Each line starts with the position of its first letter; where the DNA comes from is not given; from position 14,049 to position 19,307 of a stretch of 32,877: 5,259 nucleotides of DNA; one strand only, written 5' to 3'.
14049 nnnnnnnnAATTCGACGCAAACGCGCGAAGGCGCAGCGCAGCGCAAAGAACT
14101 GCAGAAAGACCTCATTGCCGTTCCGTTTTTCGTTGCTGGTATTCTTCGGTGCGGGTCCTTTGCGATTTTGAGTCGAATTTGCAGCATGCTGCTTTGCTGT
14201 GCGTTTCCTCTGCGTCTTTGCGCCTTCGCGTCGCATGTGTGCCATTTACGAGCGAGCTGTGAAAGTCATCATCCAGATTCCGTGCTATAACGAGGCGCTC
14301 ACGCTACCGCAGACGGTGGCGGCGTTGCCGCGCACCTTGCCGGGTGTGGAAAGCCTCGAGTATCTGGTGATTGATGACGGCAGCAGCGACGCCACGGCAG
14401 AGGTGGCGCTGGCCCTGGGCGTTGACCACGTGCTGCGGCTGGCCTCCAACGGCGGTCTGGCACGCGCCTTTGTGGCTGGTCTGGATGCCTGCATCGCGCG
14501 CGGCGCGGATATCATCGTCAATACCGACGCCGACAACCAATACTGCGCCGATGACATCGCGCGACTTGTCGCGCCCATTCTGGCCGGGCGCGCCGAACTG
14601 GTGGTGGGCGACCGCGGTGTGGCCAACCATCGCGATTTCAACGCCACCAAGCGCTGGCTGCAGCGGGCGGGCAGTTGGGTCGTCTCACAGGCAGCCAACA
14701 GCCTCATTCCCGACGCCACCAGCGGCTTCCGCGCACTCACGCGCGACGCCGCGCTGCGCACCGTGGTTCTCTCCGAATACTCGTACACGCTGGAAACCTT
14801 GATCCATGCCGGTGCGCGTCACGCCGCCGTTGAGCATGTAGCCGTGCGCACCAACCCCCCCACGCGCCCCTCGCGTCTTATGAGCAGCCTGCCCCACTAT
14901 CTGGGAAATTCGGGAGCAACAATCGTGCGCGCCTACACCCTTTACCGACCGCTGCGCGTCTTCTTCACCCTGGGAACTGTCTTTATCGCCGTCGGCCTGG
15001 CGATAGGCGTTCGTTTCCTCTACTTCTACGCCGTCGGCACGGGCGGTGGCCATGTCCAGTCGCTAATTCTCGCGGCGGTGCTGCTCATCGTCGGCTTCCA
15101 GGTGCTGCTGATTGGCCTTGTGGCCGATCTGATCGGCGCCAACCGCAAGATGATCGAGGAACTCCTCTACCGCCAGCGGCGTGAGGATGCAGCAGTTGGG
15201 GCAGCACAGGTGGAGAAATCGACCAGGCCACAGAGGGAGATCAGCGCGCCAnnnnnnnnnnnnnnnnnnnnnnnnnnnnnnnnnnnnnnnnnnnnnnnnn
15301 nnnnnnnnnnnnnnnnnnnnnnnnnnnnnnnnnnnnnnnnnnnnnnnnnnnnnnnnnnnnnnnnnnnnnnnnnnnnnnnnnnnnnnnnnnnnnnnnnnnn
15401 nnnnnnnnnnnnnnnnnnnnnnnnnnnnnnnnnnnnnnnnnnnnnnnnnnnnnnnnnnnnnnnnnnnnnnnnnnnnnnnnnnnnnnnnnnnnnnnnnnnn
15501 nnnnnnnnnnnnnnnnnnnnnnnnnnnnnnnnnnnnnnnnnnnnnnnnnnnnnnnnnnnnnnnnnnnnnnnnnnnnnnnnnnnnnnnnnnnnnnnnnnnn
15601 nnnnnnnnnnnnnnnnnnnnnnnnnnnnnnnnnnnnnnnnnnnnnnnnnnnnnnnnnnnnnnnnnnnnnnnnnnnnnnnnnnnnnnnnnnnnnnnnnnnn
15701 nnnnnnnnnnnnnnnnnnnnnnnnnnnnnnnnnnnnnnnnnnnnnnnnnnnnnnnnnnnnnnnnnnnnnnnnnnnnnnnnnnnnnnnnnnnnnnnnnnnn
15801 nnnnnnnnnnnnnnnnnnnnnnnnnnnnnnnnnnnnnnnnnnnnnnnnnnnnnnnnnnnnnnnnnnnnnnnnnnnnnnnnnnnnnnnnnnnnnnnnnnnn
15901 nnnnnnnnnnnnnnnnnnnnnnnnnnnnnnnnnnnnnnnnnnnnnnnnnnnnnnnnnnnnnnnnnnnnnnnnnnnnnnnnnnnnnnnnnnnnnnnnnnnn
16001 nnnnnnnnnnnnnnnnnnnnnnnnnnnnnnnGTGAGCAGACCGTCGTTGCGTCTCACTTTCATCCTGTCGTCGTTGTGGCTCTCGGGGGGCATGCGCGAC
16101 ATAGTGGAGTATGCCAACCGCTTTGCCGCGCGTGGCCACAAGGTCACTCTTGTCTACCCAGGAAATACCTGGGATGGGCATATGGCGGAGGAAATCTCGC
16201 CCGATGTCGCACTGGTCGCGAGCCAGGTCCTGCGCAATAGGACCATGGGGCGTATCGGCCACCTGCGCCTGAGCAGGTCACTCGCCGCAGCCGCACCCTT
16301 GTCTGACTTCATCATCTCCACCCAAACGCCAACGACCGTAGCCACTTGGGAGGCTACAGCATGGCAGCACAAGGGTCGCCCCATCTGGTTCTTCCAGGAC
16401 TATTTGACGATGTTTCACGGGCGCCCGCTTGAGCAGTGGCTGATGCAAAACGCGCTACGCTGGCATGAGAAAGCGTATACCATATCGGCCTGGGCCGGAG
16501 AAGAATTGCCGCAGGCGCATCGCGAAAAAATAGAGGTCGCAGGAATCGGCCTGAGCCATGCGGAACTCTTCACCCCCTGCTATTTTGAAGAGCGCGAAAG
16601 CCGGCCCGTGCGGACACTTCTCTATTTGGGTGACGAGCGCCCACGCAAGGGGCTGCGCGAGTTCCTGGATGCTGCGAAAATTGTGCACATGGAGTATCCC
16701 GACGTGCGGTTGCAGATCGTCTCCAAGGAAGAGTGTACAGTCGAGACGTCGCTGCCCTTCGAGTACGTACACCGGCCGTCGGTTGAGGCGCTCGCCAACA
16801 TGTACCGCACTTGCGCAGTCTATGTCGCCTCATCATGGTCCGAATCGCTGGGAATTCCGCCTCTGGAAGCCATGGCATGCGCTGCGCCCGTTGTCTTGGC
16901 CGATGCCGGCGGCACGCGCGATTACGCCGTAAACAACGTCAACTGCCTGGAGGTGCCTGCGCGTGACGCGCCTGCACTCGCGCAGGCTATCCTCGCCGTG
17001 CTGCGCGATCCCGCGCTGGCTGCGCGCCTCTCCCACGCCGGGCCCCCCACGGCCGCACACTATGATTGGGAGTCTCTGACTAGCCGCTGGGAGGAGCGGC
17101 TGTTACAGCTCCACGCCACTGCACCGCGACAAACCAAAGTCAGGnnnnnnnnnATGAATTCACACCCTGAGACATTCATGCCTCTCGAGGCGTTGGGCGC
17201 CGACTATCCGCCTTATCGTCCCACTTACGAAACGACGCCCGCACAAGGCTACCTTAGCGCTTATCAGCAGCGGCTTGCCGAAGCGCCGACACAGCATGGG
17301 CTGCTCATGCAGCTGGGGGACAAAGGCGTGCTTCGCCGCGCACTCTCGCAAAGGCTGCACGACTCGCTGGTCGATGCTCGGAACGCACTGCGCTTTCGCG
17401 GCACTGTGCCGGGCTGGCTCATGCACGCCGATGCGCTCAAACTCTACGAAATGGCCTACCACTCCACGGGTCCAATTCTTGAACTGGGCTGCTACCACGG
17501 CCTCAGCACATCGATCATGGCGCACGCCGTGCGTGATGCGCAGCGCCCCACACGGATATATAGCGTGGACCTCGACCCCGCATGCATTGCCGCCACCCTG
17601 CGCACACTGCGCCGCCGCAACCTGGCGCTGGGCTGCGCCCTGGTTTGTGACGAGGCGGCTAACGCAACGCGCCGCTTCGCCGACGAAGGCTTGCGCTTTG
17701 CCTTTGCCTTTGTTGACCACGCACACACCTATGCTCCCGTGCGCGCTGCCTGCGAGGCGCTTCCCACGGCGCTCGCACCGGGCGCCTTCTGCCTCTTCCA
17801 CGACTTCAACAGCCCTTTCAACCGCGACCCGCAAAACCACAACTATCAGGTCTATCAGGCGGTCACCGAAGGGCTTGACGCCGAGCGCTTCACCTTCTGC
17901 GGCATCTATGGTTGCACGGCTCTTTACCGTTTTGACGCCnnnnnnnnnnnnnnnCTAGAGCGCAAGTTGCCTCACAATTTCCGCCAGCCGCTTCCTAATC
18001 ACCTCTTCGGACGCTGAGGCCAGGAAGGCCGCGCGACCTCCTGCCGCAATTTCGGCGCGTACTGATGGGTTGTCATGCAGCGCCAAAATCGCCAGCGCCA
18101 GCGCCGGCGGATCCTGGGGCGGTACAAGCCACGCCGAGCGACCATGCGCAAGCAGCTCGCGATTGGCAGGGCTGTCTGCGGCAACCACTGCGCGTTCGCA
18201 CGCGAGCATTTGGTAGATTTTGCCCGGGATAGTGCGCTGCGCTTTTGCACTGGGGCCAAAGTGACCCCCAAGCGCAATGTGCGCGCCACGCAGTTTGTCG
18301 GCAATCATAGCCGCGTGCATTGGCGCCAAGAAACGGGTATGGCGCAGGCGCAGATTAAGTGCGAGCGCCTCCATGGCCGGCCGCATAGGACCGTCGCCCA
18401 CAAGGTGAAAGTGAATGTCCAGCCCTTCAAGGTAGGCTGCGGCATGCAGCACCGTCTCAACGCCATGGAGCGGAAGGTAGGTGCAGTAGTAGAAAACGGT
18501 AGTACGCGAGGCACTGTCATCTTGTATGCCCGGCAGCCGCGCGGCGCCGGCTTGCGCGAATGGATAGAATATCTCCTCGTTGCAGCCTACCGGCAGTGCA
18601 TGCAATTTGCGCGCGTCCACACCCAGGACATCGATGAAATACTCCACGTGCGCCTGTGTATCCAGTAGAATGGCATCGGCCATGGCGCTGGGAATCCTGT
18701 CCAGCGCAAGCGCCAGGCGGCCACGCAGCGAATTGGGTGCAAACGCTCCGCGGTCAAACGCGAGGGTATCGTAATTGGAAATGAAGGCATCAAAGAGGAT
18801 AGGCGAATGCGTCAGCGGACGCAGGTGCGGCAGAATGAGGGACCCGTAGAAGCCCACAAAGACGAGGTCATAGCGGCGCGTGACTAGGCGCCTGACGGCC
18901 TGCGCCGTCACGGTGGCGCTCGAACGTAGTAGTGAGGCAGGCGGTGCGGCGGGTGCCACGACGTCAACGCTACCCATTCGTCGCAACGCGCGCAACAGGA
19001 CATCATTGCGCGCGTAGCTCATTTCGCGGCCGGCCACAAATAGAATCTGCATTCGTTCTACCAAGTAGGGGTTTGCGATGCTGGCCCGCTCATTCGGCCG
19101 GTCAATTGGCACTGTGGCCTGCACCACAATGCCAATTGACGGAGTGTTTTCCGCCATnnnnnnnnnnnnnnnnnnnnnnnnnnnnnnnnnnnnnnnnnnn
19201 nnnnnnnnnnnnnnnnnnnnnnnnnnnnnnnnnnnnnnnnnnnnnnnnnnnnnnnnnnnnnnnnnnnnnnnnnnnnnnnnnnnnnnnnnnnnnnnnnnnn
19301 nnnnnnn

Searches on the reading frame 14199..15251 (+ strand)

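Call 89: search_protein_families(library=pfam, proteins=[window:14199-15251:+], max_evalue=0.0001)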
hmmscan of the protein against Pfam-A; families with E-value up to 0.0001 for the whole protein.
window:14199-15251:+ (351 aa): 1 family
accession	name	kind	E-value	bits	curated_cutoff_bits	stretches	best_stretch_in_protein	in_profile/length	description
PF00535.33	Glycos_transf_2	-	9.4e-21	74.9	23.3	1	27-184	4-163/168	Glycosyl transferase family 2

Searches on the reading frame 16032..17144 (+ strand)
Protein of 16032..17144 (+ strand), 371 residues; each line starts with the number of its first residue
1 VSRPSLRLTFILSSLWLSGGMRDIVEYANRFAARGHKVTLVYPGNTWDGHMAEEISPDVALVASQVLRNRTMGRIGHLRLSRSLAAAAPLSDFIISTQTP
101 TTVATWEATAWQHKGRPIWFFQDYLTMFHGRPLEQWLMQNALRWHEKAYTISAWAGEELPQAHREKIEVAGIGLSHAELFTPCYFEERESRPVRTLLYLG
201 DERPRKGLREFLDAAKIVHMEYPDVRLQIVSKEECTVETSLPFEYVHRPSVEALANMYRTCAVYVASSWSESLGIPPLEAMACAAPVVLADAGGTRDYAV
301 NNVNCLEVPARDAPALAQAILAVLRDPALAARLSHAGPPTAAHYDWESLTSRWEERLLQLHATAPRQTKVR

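Call 89: search_protein_families(library=pfam, proteins=[window:16032-17144:+], max_evalue=0.0001)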
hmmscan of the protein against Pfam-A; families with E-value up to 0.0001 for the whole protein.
window:16032-17144:+ (371 aa): 3 families
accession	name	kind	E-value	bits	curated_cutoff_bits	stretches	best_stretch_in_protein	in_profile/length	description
PF13692.12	Glyco_trans_1_4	-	2.3e-21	77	27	1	194-326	2-142/142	Glycosyl transferases group 1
PF00534.26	Glycos_transf_1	-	5.3e-21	75.3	26.4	1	194-337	16-169/172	Glycosyl transferases group 1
PF13579.12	Glyco_trans_4_4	-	7.1e-05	23.6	29.7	1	22-149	5-132/158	Glycosyl transferase 4-like domain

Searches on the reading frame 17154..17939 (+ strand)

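Call 89: search_protein_families(library=pfam, proteins=[window:17154-17939:+], max_evalue=0.0001)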
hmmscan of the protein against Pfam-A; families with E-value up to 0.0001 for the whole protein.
window:17154-17939:+ (262 aa): 1 family
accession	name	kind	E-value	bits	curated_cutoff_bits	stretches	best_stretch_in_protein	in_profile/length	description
PF13578.12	Methyltransf_24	-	1.8e-16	61.3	26.3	1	109-218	1-105/105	Methyltransferase domain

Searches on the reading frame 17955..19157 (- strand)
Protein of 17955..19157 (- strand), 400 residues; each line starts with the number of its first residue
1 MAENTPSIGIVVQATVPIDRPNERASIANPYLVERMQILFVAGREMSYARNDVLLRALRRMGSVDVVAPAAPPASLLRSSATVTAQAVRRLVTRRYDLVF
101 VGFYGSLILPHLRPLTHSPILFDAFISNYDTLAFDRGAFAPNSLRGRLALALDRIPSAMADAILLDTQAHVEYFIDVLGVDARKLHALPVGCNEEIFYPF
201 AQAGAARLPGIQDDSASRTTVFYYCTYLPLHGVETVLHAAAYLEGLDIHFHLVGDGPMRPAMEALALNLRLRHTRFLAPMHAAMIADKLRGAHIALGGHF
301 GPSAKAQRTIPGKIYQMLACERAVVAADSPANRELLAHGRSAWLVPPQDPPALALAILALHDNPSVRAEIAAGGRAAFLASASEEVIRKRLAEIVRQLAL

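Call 10: search_protein_families(library=pfam, proteins=[window:17955-19157:-], max_evalue=0.001)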
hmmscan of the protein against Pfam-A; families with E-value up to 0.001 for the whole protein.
window:17955-19157:- (400 aa): 3 families
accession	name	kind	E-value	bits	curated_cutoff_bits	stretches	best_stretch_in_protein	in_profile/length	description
PF13692.12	Glyco_trans_1_4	-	2.2e-16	60.8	27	1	229-363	13-142/142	Glycosyl transferases group 1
PF00534.26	Glycos_transf_1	-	1.7e-10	41.1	26.4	1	220-375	17-170/172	Glycosyl transferases group 1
PF13524.12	Glyco_trans_1_2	-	4.7e-07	30.3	25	1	246-381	13-132/144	Glycosyl transferase-like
